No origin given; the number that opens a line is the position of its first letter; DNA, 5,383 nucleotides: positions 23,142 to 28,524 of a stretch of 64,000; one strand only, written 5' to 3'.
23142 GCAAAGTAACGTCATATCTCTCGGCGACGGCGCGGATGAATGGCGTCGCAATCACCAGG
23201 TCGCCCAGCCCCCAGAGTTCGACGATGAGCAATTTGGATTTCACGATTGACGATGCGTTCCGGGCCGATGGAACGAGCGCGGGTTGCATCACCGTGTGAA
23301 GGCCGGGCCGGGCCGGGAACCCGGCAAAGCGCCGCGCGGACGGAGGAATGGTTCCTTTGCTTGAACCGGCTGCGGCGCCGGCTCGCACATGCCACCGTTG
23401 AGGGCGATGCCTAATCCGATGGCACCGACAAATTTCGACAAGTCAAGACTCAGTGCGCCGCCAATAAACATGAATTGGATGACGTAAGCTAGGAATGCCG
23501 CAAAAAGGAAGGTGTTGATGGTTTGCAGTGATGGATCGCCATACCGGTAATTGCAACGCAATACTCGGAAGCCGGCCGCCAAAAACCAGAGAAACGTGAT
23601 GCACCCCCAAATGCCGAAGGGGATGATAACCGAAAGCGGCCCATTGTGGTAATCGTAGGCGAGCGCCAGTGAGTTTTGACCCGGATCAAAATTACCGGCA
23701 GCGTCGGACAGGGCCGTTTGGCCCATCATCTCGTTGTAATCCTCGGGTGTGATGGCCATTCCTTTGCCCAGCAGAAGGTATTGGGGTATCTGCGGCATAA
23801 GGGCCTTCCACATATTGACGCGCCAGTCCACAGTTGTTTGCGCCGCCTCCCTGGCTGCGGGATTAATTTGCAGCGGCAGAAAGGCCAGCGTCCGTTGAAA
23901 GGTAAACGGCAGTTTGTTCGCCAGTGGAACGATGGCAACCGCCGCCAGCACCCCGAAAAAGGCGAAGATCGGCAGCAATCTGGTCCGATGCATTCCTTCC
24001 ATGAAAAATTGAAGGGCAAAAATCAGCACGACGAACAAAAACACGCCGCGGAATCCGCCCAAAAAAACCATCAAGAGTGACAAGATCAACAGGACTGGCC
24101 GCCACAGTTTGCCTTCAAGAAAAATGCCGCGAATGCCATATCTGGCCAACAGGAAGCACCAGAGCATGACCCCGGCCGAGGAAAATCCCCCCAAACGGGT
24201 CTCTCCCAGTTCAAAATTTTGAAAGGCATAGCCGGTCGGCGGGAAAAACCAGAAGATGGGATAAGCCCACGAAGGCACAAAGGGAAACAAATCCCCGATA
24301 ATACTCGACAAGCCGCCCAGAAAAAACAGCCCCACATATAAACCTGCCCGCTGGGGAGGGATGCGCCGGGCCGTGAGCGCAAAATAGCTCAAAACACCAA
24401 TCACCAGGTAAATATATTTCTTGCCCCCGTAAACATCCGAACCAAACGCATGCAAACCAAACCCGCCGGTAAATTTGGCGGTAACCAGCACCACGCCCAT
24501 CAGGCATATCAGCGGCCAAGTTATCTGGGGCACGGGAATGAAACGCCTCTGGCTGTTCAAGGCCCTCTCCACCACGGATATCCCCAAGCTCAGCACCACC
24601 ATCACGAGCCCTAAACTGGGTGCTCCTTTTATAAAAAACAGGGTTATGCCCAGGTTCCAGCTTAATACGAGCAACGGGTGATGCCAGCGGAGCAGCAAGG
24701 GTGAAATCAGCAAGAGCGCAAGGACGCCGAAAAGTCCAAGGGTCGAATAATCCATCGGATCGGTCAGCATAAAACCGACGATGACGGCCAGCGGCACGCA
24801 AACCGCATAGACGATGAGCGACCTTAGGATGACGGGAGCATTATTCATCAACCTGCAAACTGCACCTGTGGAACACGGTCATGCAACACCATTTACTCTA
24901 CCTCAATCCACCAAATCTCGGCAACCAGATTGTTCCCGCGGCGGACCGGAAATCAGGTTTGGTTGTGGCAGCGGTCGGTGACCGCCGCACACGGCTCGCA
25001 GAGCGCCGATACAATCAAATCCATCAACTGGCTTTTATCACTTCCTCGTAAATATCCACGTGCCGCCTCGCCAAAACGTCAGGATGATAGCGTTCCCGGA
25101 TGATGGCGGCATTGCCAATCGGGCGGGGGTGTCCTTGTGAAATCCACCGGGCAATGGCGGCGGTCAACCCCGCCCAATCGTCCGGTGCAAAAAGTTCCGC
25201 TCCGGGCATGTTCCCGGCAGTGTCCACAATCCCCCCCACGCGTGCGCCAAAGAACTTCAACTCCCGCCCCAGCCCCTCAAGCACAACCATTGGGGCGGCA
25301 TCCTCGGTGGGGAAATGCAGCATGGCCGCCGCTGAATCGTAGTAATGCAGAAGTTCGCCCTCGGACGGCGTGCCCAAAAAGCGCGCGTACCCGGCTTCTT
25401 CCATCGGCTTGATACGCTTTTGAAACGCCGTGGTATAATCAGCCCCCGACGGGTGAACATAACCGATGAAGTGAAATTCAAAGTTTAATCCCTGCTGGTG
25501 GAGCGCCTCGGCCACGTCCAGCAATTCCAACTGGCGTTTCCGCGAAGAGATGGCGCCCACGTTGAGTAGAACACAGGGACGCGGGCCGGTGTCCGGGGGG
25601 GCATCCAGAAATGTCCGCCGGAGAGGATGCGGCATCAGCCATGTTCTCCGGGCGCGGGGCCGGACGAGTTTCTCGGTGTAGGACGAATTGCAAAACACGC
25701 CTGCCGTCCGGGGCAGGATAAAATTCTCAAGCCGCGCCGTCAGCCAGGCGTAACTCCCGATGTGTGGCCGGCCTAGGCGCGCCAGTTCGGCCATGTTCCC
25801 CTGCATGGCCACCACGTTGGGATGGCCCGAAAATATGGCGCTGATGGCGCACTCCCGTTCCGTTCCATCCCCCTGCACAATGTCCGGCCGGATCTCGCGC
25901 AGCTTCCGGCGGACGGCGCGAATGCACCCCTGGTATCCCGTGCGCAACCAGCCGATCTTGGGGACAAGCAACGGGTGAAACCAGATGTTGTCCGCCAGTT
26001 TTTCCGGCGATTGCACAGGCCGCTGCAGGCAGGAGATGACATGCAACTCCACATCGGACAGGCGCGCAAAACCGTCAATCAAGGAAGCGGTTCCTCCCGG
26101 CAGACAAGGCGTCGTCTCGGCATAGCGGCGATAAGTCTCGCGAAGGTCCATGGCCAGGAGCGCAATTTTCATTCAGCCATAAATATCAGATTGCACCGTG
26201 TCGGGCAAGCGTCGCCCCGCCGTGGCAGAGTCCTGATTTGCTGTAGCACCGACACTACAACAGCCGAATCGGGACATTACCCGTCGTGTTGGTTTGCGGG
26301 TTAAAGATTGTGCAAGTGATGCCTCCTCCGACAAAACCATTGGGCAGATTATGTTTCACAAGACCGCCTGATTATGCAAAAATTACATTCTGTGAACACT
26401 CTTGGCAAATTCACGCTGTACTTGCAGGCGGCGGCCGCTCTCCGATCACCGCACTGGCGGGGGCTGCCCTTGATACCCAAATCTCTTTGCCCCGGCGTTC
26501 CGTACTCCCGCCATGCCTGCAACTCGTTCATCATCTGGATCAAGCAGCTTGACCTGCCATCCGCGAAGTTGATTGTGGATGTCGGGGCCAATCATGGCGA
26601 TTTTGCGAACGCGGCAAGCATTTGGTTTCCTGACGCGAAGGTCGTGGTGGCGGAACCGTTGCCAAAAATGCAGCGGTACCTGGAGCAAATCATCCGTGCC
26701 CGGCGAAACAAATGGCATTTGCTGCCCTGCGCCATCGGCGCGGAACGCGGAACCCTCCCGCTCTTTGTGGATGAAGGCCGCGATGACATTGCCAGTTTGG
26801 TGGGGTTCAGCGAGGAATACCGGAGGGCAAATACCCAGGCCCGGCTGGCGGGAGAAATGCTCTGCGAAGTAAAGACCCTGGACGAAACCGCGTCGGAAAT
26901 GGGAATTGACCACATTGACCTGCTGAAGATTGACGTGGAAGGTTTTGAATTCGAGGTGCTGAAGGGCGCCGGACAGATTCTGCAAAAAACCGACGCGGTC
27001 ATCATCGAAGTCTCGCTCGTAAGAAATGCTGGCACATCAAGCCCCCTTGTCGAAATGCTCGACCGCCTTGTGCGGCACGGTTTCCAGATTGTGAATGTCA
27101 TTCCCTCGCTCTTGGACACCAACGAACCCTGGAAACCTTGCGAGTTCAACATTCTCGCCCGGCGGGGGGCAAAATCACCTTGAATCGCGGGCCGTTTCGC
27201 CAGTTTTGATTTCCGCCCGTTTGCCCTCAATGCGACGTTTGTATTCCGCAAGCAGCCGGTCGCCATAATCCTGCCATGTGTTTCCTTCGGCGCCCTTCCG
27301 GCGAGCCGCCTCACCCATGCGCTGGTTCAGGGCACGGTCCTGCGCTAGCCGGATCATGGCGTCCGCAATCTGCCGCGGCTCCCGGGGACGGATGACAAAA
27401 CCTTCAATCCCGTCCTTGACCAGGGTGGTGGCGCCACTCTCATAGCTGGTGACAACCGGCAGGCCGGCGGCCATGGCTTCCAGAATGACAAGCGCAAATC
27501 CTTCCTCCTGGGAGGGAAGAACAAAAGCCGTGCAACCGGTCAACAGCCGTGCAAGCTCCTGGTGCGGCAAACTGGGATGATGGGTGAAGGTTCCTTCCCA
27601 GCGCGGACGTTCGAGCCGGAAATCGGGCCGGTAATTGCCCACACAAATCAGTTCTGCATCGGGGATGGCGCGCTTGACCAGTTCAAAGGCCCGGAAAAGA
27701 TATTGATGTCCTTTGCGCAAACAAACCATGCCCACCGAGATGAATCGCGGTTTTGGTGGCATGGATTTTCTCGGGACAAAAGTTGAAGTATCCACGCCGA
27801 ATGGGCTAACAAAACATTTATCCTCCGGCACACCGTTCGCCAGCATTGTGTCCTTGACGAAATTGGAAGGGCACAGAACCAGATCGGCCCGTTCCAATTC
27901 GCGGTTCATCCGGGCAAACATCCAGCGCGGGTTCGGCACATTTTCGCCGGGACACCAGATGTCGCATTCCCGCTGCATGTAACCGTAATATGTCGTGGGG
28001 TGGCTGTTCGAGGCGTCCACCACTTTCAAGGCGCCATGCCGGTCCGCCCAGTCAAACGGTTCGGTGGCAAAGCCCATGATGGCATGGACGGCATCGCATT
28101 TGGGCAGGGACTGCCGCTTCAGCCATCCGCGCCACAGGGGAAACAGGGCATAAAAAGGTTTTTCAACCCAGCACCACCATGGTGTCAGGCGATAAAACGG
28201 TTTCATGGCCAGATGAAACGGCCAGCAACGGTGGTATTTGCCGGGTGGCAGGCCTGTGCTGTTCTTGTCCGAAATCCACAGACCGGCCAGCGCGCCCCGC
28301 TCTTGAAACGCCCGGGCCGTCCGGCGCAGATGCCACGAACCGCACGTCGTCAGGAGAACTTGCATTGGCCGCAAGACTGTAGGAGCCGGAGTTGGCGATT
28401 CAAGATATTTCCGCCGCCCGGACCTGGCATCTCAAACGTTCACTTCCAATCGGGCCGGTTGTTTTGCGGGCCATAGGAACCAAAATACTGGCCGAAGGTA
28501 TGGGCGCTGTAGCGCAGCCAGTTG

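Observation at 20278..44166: Two full-length paralogous ~633-aa polytopic proteins bracket a 24-kb glycan locus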

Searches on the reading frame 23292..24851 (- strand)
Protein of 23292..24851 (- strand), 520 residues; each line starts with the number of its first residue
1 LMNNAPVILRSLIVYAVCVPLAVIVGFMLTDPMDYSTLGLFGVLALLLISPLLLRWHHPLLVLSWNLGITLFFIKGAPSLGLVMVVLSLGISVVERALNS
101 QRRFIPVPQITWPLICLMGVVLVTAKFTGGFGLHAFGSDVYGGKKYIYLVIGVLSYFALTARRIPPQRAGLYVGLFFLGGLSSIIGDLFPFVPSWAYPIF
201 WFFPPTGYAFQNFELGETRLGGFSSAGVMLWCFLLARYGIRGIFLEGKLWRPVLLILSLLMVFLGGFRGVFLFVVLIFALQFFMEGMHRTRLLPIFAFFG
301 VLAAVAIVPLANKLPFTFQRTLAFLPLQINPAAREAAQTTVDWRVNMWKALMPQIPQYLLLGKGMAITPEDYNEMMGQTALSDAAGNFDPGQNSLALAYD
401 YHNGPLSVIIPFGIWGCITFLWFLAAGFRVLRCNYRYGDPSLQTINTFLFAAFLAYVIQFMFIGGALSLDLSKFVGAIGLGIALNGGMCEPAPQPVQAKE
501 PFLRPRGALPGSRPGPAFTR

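Call 6: search_protein_families(library=pfam, proteins=[window:23292-24851:-], max_evalue=0.01)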
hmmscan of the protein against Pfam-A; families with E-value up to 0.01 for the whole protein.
window:23292-24851:- (520 aa): 1 family
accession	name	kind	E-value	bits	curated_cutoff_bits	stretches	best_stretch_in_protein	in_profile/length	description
PF04932.20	Wzy_C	-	3.8e-13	49.9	31.7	1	254-421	2-149/149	O-Antigen ligase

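Call 7: search_protein_families(library=ncbifam, proteins=[window:23292-24851:-], max_evalue=0.01)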
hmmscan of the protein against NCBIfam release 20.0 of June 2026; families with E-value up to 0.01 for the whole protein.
window:23292-24851:- (520 aa): 0 families

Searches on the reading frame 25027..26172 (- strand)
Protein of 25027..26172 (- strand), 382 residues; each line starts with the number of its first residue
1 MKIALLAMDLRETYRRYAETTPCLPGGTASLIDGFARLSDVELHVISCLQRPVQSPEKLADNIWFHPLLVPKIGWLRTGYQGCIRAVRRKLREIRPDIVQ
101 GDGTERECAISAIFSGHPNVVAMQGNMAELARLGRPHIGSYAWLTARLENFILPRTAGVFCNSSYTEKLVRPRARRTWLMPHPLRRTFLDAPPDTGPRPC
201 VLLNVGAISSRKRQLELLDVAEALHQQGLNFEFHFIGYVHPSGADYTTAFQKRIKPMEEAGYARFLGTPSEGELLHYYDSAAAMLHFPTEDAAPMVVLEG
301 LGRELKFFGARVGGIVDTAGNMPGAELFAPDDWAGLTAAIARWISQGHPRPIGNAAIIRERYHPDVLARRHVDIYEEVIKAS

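Call 6: search_protein_families(library=pfam, proteins=[window:25027-26172:-], max_evalue=0.01)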
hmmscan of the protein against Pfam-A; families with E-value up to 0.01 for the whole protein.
window:25027-26172:- (382 aa): 4 families
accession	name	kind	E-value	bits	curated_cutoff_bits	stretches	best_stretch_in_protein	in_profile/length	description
PF00534.26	Glycos_transf_1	-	6.6e-09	36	26.4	1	200-347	16-159/172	Glycosyl transferases group 1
PF13692.12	Glyco_trans_1_4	-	4.3e-07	30.7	27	1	201-345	3-141/142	Glycosyl transferases group 1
PF13579.12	Glyco_trans_4_4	-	3.5e-05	24.6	29.7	1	29-172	8-144/158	Glycosyl transferase 4-like domain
PF13439.12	Glyco_transf_4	-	4.6e-05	24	28.5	1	30-172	10-150/170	Glycosyltransferase Family 4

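Call 7: search_protein_families(library=ncbifam, proteins=[window:25027-26172:-], max_evalue=0.01)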
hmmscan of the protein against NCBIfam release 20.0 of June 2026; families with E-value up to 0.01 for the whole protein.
window:25027-26172:- (382 aa): 3 families
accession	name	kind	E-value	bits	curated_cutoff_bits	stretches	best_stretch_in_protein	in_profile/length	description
NF041876.1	EPS_EpsE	equivalog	4.5e-09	36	400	1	190-346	206-361/389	exopolysaccharide biosynthesis GT4 family glycosyltransferase EpsE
NF038255.1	exopoly_VpsD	equivalog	0.0013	17.7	300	1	203-317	207-319/381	VpsD family glycosyltransferase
TIGR03088.1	stp2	hypoth_equivalog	0.0031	16.6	409.05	1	130-378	129-373/374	TIGR03088 family PEP-CTERM/XrtA system glycosyltransferase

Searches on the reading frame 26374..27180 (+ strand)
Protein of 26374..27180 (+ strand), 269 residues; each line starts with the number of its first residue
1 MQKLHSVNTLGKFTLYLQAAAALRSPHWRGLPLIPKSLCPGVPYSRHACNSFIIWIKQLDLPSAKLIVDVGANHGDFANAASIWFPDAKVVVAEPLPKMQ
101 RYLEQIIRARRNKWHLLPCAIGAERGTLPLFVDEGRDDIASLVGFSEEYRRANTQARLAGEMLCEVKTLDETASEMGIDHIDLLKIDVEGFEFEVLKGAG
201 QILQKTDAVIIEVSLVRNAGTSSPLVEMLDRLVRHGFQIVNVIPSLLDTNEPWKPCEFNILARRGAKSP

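Call 8: search_protein_families(library=pfam, proteins=[window:26374-27180:+], max_evalue=0.01)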
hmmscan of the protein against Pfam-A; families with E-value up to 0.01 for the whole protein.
window:26374-27180:+ (269 aa): 2 families
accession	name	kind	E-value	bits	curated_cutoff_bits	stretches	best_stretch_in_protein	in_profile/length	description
PF05050.19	Methyltransf_21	-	3.9e-19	69.8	22.7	1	69-238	1-172/173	Methyltransferase FkbM domain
PF05575.17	V_cholerae_RfbT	-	4e-05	23.5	27.9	1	67-207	83-218/286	Vibrio cholerae RfbT protein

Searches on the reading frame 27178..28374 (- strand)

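Call 8: search_protein_families(library=pfam, proteins=[window:27178-28374:-], max_evalue=0.01)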
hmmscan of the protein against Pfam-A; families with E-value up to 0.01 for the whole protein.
window:27178-28374:- (399 aa): 6 families
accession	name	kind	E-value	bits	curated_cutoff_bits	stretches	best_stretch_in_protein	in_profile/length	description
PF00534.26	Glycos_transf_1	-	1.3e-30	106.7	26.4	1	207-359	14-171/172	Glycosyl transferases group 1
PF13692.12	Glyco_trans_1_4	-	1.9e-28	100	27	1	209-346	2-142/142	Glycosyl transferases group 1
PF20706.3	GT4-conflict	-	5.1e-12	45.9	26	1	271-369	272-380/385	Family 4 Glycosyltransferase in conflict systems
PF13524.12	Glyco_trans_1_2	-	3e-10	40.6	25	1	232-375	8-143/144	Glycosyl transferase-like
PF13439.12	Glyco_transf_4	-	2.2e-08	34.8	28.5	1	71-197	54-169/170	Glycosyltransferase Family 4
PF13579.12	Glyco_trans_4_4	-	5.3e-05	24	29.7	1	15-193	6-158/158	Glycosyl transferase 4-like domain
